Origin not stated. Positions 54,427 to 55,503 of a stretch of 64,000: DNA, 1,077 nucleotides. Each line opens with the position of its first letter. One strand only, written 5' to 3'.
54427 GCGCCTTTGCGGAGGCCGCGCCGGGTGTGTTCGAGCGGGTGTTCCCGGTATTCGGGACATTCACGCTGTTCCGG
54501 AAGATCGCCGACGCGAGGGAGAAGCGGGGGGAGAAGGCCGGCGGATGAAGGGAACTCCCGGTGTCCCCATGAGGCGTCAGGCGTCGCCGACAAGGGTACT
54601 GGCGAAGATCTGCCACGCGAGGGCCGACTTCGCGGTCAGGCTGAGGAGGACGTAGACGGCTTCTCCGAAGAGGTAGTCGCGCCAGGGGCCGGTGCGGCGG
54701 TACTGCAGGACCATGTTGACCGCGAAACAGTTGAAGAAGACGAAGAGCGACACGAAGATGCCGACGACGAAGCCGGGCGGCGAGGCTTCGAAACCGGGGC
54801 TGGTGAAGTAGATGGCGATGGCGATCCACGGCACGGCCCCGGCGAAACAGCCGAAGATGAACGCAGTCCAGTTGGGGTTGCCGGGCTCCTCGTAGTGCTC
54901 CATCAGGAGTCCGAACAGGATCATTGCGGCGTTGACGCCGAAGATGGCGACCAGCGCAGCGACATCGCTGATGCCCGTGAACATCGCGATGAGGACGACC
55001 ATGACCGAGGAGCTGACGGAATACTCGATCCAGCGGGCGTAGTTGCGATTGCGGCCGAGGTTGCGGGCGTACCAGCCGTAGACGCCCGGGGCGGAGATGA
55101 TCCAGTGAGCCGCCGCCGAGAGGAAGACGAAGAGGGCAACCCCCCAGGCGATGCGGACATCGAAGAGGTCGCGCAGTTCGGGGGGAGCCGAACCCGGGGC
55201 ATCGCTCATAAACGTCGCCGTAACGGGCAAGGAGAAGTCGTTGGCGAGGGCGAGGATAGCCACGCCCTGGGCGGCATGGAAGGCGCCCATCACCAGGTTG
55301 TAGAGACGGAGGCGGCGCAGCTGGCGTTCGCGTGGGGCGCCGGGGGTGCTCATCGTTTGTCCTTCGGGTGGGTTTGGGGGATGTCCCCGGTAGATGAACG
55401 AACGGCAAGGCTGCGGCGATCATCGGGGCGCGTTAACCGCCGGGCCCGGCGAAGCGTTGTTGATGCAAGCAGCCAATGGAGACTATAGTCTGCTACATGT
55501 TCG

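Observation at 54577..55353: Heliorhodopsin gene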

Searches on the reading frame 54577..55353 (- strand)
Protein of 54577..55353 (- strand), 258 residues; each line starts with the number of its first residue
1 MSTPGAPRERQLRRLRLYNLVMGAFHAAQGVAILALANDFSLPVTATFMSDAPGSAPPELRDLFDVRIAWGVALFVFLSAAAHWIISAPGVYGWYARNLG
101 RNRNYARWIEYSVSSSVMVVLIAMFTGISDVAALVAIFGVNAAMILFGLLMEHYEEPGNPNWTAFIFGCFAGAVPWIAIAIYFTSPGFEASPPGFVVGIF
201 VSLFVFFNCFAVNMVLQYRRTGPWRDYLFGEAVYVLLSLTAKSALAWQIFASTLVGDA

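Call 3: search_protein_families(library=pfam, proteins=[window:54577-55353:-], max_evalue=0.01)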
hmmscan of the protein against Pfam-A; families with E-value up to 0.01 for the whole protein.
window:54577-55353:- (258 aa): 2 families
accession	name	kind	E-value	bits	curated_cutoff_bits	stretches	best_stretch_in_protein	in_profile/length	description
PF18761.7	Heliorhodopsin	-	9.2e-101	336.7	26.7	1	15-254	1-242/242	Heliorhodopsin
PF01036.24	Bac_rhodopsin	-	0.00076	19.5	24.6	1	99-246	63-214/224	Bacteriorhodopsin-like protein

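Call 4: search_solved_structures(query=window:54577-55353:-, max_evalue=0.01, show_alignments=3)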
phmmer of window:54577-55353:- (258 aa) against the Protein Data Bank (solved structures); distinct sequences matched with E-value up to 0.01: 6.
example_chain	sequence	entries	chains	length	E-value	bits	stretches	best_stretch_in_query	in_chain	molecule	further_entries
9ljj_A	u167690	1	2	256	8.8e-75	254.4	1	7-255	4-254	Heliorhodopsin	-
6su3_X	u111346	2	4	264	9.1e-75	254.3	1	7-255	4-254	48C12 heliorhodopsin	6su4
6uh3_A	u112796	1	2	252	1.5e-74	253.6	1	7-255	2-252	Heliorhodopsin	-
6is6_A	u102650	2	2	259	4.5e-68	232.4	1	9-254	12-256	heliorhodopsin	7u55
7clj_A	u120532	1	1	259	1.1e-67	231.1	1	9-254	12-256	heliorhodopsin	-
9vfc_A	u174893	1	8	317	1.4e-35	125.9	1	33-252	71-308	heliorhodopsin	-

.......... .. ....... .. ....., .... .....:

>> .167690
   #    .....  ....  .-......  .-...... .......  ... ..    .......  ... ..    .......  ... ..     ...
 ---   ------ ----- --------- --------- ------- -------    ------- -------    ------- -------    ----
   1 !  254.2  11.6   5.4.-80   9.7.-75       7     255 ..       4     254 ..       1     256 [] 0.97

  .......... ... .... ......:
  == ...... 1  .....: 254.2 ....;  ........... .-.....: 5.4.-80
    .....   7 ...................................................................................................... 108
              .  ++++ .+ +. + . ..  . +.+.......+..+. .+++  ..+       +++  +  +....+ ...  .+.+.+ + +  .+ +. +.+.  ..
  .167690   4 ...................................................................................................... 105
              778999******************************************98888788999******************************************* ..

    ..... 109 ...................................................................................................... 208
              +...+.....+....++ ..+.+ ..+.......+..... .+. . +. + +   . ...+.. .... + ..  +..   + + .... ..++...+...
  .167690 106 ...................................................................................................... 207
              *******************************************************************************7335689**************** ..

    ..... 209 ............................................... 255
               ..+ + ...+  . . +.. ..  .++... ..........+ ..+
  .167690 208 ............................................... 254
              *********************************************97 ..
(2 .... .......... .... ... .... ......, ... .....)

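Call 5: search_protein_families(library=ncbifam, proteins=[window:54577-55353:-], max_evalue=0.01)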
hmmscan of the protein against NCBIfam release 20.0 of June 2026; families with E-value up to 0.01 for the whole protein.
window:54577-55353:- (258 aa): 1 family
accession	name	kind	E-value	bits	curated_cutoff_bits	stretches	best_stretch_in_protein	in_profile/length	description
NF038020.1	HeR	equivalog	1.2e-99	332.8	100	1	15-254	1-244/244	heliorhodopsin HeR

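Call 9: find_homologous_proteins(query=window:54577-55353:-, max_evalue=1e-20)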
Query window:54577-55353:- (258 aa): 7261 proteins with E <= 1e-20 among 8000 candidates; the best 120 are listed.
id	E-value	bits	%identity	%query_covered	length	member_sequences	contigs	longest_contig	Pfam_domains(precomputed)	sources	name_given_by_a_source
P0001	1.2e-152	524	91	100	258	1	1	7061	PF18761.8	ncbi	-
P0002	3.4e-152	523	91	100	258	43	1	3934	PF18761.8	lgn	-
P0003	6.3e-151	519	93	93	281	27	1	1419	PF18761.8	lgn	-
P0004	2.1e-133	461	81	96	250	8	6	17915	PF18761.8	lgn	-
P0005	3.8e-133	461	81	95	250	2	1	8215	PF18761.8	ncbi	-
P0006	1.1e-124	433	79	95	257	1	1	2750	PF18761.8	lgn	-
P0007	4.2e-123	428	78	96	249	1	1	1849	PF18761.8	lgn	-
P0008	8.1e-123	427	77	98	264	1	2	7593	PF18761.8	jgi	jgi:hypothetical protein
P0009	1.0e-122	426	75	98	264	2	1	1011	PF18761.8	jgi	-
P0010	5.5e-122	424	78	92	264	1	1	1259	PF18761.8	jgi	jgi:hypothetical protein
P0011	5.7e-122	424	76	96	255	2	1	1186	PF18761.8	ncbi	-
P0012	2.1e-121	422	76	95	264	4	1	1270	PF18761.8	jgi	-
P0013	6.8e-121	420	76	95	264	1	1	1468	PF18761.8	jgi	-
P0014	9.6e-121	420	76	96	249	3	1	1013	PF18761.8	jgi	jgi:hypothetical protein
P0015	2.9e-120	418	75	96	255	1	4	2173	PF18761.8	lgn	-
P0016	3.9e-120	418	76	95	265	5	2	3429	PF18761.8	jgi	jgi:hypothetical protein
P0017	4.6e-120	418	75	95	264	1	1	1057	PF18761.8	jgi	-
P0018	7.6e-120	417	77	91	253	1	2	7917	PF18761.8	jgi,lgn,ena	jgi:hypothetical protein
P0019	2.2e-119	415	75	95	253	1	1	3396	PF18761.8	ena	-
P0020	2.9e-119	415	73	97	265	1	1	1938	PF18761.8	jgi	jgi:hypothetical protein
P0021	7.3e-119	414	76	95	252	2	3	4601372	PF18761.8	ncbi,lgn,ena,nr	ncbi:MAG: heliorhodopsin HeR [Thermoleophilia bacterium]|nr:heliorhodopsin HeR [Thermoleophilia bact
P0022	9.3e-119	413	76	94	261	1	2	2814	PF18761.8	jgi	-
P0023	1.8e-118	412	73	97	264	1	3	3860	PF18761.8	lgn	-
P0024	5.5e-118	411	74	96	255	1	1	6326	PF18761.8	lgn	-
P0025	9.8e-118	410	74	95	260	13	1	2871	PF18761.8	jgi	-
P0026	1.3e-117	410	73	96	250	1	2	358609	PF18761.8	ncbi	ncbi:MAG: heliorhodopsin HeR [Dehalococcoidia bacterium]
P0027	2.2e-117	409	73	98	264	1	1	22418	PF18761.8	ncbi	-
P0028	5.9e-117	407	75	94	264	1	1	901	PF18761.8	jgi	-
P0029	7.9e-117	407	74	95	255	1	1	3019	PF18761.8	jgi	jgi:hypothetical protein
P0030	1.1e-116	407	74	92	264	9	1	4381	PF18761.8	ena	-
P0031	1.1e-116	407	72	97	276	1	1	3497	PF18761.8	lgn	-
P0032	1.4e-116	406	73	98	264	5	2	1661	PF18761.8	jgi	-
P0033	1.8e-116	406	73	92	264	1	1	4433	PF18761.8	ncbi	-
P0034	2.0e-116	406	73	97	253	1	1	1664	PF18761.8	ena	-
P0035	2.1e-116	406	72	98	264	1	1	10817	PF18761.8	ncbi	ncbi:MAG: heliorhodopsin HeR [Actinomycetota bacterium]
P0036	2.8e-116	405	72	98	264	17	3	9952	PF18761.8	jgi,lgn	jgi:hypothetical protein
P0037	2.8e-116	405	73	96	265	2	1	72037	PF18761.8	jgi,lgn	-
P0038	3.0e-116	405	76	96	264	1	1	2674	PF18761.8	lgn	-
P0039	3.1e-116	405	73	97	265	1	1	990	PF18761.8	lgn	-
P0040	4.0e-116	405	71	98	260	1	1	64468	PF18761.8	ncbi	-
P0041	5.3e-116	404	73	98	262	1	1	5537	PF18761.8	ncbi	-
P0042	5.5e-116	404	72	98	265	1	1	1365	PF18761.8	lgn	-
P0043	7.3e-116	404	74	95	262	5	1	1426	PF18761.8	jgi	jgi:hypothetical protein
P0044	9.2e-116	404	76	95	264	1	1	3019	PF18761.8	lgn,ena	-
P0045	1.0e-115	403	72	98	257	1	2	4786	PF18761.8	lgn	-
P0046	1.1e-115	403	72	95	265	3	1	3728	PF18761.8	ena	-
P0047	1.3e-115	403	74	95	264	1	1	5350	PF18761.8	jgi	jgi:hypothetical protein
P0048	1.7e-115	403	74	92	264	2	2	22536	PF18761.8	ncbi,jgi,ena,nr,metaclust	ncbi:MAG: hypothetical protein A2V75_01555 [Actinobacteria bacterium RBG_16_70_17]|nr:MAG: hypotheti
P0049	2.2e-115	402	74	90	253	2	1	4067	PF18761.8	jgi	jgi:hypothetical protein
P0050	2.5e-115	402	72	95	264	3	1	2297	PF18761.8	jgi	jgi:hypothetical protein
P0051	2.6e-115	402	72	92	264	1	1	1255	PF18761.8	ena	-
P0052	3.2e-115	402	73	96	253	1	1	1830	PF18761.8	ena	-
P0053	3.9e-115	401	72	96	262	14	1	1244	PF18761.8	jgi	jgi:hypothetical protein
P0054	4.2e-115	401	71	99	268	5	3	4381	PF18761.8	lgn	-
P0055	5.5e-115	401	76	90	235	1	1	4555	PF18761.8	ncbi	-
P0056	5.7e-115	401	76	90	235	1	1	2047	PF18761.8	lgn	-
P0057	5.8e-115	401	74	94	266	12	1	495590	PF18761.8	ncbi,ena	-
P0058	6.3e-115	401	73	95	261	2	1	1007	PF18761.8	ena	-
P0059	8.8e-115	400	73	95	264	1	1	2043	PF18761.8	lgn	-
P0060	1.4e-114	400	74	98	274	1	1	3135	PF18761.8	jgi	jgi:hypothetical protein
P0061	1.6e-114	399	68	98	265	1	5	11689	PF18761.8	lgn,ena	-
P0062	2.1e-114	399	72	95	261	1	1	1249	PF18761.8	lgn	-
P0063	2.3e-114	399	70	92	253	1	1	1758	PF18761.8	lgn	-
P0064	2.5e-114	399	72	95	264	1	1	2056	PF18761.8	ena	-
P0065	3.1e-114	399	74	92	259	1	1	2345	PF18761.8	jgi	-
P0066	3.6e-114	398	70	98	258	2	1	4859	PF18761.8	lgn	-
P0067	3.6e-114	398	71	98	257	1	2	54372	PF18761.8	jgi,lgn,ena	-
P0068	4.6e-114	398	71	96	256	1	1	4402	PF18761.8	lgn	-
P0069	4.9e-114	398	71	97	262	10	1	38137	PF18761.8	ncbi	-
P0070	5.0e-114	398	74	90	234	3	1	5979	PF18761.8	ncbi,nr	ncbi:MAG TPA: heliorhodopsin HeR, partial [Tepidiformaceae bacterium]|nr:heliorhodopsin HeR [Tepidif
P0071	7.2e-114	397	72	98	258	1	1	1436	PF18761.8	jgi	jgi:hypothetical protein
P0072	7.6e-114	397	72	98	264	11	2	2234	PF18761.8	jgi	-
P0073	8.1e-114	397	70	98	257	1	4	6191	PF18761.8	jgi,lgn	jgi:hypothetical protein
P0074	9.4e-114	397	72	95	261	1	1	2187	PF18761.8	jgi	jgi:hypothetical protein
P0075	1.0e-113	397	76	91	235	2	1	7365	PF18761.8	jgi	jgi:hypothetical protein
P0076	1.1e-113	397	72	96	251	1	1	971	PF18761.8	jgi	jgi:hypothetical protein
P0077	1.5e-113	396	73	95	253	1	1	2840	PF18761.8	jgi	jgi:hypothetical protein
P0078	1.6e-113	396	72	98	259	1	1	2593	PF18761.8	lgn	-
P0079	1.6e-113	396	72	97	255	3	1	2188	PF18761.8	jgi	-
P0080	1.7e-113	396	71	95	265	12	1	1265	PF18761.8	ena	-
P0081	2.3e-113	396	71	96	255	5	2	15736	PF18761.8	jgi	jgi:hypothetical protein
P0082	2.3e-113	396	70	98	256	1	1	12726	PF18761.8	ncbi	ncbi:MAG: heliorhodopsin HeR [Dehalococcoidia bacterium]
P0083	2.8e-113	395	72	96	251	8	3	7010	PF18761.8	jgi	jgi:hypothetical protein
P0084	2.9e-113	395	71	96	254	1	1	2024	PF18761.8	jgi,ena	-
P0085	3.5e-113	395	73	95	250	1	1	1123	PF18761.8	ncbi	-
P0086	7.3e-113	394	67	98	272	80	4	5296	PF18761.8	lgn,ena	-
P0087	8.4e-113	394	68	99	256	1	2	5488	PF18761.8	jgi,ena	jgi:hypothetical protein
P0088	8.9e-113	394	71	95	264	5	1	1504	PF18761.8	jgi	jgi:hypothetical protein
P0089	1.3e-112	393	73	94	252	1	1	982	PF18761.8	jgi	jgi:hypothetical protein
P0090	1.7e-112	393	73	96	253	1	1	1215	PF18761.8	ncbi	-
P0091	1.7e-112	393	70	98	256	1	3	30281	PF18761.8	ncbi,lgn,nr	ncbi:MAG: heliorhodopsin HeR [Actinobacteria bacterium]|nr:heliorhodopsin HeR [Actinomycetota bacter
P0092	2.2e-112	392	69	99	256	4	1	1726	PF18761.8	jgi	-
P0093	3.4e-112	392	73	95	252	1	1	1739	PF18761.8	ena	-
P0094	3.9e-112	392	72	95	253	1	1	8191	PF18761.8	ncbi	ncbi:MAG TPA: heliorhodopsin HeR [Actinomycetota bacterium]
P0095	4.7e-112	391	70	95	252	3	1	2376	PF18761.8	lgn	-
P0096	5.1e-112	391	69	97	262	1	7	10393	PF18761.8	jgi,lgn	jgi:hypothetical protein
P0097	5.5e-112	391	69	98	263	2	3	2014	PF18761.8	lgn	-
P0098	7.1e-112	391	69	97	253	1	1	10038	PF18761.8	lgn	-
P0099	7.2e-112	391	70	92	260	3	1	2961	PF18761.8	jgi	jgi:hypothetical protein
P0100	9.7e-112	390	72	95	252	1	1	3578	PF18761.8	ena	-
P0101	1.1e-111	390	72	95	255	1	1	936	PF18761.8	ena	-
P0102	1.5e-111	390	71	95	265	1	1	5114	PF18761.8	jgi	jgi:hypothetical protein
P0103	1.6e-111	390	72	96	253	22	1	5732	PF18761.8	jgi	jgi:hypothetical protein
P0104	1.8e-111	389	71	95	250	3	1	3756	PF18761.8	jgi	-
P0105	2.5e-111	389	70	98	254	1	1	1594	PF18761.8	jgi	jgi:hypothetical protein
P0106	3.1e-111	389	71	95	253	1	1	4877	PF18761.8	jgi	-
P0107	3.9e-111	388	71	97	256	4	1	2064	PF18761.8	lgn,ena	-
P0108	4.1e-111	388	69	96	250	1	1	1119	PF18761.8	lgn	-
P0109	4.4e-111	388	67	98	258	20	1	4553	PF18761.8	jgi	-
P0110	4.8e-111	388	72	93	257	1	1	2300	PF18761.8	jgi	jgi:hypothetical protein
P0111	6.4e-111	388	70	95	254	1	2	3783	PF18761.8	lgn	-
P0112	6.7e-111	388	70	96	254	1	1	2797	PF18761.8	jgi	jgi:hypothetical protein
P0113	6.7e-111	388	68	97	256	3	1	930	PF18761.8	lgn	-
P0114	7.3e-111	387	70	95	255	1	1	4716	PF18761.8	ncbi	-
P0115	1.1e-110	387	70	95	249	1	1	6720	PF18761.8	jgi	jgi:hypothetical protein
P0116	1.1e-110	387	72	96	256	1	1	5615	PF18761.8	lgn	-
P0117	1.5e-110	386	70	99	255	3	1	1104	PF18761.8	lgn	-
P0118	1.5e-110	386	71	93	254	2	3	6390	PF18761.8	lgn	-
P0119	1.6e-110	386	72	95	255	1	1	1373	PF18761.8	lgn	-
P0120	1.7e-110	386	67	99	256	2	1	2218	PF18761.8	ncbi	-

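Call 10: find_related_loci(query=window:54577-55353:-, collection=genome_contigs, flank=10000)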
Query window:54577-55353:- (258 aa) in genome_contigs; peptide patterns used: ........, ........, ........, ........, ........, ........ (x = any residue, [..] = any of these).
599 stretches matched a pattern (row limit reached: there are more); 573 encode a relative of the query (tblastn E <= 1e-3); the best 80 are kept; 80 distinct loci.
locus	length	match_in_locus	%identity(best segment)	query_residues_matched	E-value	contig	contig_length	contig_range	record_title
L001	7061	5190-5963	91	1-258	8e-151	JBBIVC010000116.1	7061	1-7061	MAG: Thermoflexus sp. isolate PBS170224_bin_68 NODE_3849_length_7061_cov_3.317442, whole genome shotgun sequence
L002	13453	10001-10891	78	1-258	1e-141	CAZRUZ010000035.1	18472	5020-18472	MAG TPA_asm: uncultured Anaerolineaceae bacterium isolate binchicken_co16_260 genome assembly, contig: NODE_5030_length_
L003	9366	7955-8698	76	9-256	8e-126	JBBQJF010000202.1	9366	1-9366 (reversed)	MAG: Dehalococcoidia bacterium isolate Co_metawrap_750 Cmw_750_k141_15958312_length_9366_cov_10.0000, whole genome shotg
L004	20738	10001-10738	76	9-254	3e-122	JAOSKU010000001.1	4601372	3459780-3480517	MAG: Thermoleophilia bacterium isolate FR_37 FR-Thermoleophilia-1_s1, whole genome shotgun sequence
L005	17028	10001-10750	74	5-254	2e-121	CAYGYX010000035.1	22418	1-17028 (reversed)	MAG TPA_asm: uncultured Acidimicrobiia bacterium isolate ERP119294_co1_434 genome assembly, contig: NODE_2776_length_224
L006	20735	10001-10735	73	9-255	5e-121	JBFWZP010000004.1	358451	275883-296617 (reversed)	MAG: Dehalococcoidia bacterium isolate CA_2019_TPBS_190 NODE_218_length_358451_cov_37.967342_TPBS, whole genome shotgun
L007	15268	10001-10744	73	10-256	5e-119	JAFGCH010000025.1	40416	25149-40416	MAG: Acidimicrobiia bacterium isolate Zod_Metabat.1092 k87_779301, whole genome shotgun sequence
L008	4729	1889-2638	72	6-255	1e-118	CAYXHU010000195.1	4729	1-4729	MAG TPA_asm: uncultured Acidimicrobiia bacterium isolate binchicken_co334_108 genome assembly, contig: NODE_37437_length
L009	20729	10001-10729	74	13-254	9e-118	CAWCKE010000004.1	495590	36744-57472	MAG: uncultured Acidimicrobiia bacterium isolate MFD00709.bin.2.137 genome assembly, contig: contig_24499, whole genome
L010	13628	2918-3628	94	22-258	8e-146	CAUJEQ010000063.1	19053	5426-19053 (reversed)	MAG: Chloroflexota bacterium isolate KLAP124 genome assembly, contig: KLAP124_592023, whole genome shotgun sequence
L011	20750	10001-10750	69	4-255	1e-116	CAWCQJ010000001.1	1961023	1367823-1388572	MAG: uncultured Chloroflexia bacterium isolate MFD05442.bin.2.62 genome assembly, contig: contig_10126, whole genome sho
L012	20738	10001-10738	72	9-254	3e-115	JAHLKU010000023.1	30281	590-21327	MAG: Actinomycetota bacterium isolate MAG32 NODE_2672_length_30281_cov_2769.967710, whole genome shotgun sequence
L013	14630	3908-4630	71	14-254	7e-115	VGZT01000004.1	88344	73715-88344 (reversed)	MAG: SAR202 cluster bacterium isolate M_DeepCast_50m_m2_018 M_DeepCast_50m_m2_018_Ga0194121_10000300, whole genome shotg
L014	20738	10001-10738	70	9-254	3e-114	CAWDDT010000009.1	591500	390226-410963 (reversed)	MAG: uncultured bacterium isolate MFD05684.bin.2.275 genome assembly, contig: contig_5645, whole genome shotgun sequence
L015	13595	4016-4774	67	2-254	3e-114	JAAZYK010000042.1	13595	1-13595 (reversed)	MAG: Dehalococcoidia bacterium isolate bin53p NODE_42_length_13595_cov_3.711152, whole genome shotgun sequence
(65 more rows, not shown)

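Call 22: find_encoding_contigs(protein=window:54577-55353:-, flank=3000, max_places=4)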
Protein window:54577-55353:- (258 aa): 5 contigs read that carry it; 4 places shown.
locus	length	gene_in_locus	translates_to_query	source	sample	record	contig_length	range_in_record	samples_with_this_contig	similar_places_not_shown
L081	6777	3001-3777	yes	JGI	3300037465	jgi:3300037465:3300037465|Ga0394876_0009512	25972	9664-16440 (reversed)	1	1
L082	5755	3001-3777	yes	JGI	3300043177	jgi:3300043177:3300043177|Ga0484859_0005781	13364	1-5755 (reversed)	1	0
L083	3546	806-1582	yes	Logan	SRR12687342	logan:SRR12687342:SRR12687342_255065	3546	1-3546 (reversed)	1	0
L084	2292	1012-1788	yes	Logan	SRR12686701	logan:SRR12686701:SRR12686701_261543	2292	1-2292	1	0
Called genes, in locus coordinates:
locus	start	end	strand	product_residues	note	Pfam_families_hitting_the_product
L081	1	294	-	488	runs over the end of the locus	PF13522:GATase_6, PF13537:GATase_7, PF00156:Pribosyltran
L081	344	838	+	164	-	-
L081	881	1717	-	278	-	PF01061:ABC2_membrane, PF12698:ABC2_membrane_3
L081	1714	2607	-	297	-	PF00005:ABC_tran, PF13304:AAA_21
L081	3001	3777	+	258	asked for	PF18761:Heliorhodopsin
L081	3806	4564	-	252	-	PF00106:adh_short, PF08659:KR, PF13561:adh_short_C2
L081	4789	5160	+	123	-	-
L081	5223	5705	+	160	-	-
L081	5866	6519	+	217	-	PF02630:SCO1-SenC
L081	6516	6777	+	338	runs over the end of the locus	PF04314:LpqE-like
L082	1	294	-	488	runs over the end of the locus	PF13522:GATase_6, PF13537:GATase_7, PF00156:Pribosyltran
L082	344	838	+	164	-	-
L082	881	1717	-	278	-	PF01061:ABC2_membrane, PF12698:ABC2_membrane_3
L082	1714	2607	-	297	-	PF00005:ABC_tran, PF13304:AAA_21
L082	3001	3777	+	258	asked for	PF18761:Heliorhodopsin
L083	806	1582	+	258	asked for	PF18761:Heliorhodopsin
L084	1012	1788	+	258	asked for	PF18761:Heliorhodopsin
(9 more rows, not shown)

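Call 34: search_protein_families(library=pfam, proteins=[L010:1727-2788:+, L010:3636-4583:-], max_evalue=0.01)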
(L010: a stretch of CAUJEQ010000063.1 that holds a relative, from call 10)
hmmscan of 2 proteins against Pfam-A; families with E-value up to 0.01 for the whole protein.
L010:1727-2788:+ (353 aa): 4 families
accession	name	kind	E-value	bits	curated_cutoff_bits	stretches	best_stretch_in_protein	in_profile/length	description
PF13602.12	ADH_zinc_N_2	-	6.1e-23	82.7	27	1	221-347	1-134/134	Zinc-binding dehydrogenase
PF08240.17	ADH_N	-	7.5e-12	45.9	23.5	1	58-144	2-100/104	Alcohol dehydrogenase GroES-like domain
PF00107.32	ADH_zinc_N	-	2.2e-10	41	31.8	1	190-304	2-120/129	Zinc-binding dehydrogenase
PF01118.30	Semialdhyde_dh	-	0.0013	19.6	26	1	181-271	2-96/121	Semialdehyde dehydrogenase, NAD binding domain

L010:3636-4583:- (315 aa): 2 families
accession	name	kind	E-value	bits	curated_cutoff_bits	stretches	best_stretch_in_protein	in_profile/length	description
PF10648.15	Gmad2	-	1.8e-27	95.9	25.7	1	217-301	2-86/86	Immunoglobulin-like domain of bacterial spore germination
PF10646.14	Germane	-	7.4e-22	78.6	23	1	104-193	29-117/117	Sporulation and spore germination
